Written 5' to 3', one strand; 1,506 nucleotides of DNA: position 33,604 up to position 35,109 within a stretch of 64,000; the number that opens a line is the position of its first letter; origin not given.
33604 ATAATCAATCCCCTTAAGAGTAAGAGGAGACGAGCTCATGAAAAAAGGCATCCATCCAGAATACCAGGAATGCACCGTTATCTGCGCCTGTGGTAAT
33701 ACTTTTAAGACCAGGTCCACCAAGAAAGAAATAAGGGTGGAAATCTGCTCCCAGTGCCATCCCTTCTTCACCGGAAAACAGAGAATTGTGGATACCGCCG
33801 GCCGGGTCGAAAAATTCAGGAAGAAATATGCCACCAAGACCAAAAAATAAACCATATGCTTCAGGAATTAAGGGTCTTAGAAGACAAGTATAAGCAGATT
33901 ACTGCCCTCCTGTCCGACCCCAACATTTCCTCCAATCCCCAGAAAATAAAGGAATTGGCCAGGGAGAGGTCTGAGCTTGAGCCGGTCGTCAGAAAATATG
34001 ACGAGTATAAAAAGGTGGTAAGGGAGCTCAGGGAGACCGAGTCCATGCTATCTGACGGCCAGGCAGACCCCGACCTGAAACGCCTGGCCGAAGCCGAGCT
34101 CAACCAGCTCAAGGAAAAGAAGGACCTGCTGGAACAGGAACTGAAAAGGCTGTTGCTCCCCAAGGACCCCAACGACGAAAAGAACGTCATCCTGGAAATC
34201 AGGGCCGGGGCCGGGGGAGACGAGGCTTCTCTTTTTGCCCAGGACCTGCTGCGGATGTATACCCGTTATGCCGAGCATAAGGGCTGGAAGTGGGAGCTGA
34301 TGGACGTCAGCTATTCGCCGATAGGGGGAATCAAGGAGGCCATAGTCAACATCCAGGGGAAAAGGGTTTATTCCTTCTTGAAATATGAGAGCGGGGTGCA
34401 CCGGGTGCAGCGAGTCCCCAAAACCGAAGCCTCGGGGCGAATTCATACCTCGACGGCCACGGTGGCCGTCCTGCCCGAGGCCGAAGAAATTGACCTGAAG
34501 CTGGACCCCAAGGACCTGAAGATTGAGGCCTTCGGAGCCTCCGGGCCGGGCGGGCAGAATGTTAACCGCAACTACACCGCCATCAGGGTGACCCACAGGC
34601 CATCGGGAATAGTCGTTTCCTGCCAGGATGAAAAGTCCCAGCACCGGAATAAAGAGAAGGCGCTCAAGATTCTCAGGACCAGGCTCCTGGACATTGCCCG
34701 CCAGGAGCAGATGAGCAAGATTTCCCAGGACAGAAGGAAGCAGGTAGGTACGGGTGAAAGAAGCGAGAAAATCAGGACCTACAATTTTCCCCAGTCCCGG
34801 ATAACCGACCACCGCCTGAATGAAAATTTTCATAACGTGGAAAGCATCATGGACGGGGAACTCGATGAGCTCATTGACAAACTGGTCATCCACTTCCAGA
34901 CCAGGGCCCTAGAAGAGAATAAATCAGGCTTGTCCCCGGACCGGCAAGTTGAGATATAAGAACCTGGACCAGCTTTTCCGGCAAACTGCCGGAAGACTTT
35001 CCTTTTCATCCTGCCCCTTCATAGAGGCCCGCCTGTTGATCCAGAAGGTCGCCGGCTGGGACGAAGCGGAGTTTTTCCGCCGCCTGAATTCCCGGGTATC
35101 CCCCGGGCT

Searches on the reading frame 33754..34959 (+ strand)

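Call 21: search_protein_families(library=pfam, proteins=[window:33754-34959:+], max_evalue=0.00001)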
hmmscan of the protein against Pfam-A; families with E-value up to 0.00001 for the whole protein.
window:33754-34959:+ (401 aa): 2 families
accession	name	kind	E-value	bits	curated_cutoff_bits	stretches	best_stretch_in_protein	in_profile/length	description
PF03462.23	PCRF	-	3.1e-78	262.5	24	1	42-237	1-194/194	PCRF domain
PF00472.26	RF-1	-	6.8e-40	136.1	35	1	244-354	1-116/116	RF-1 domain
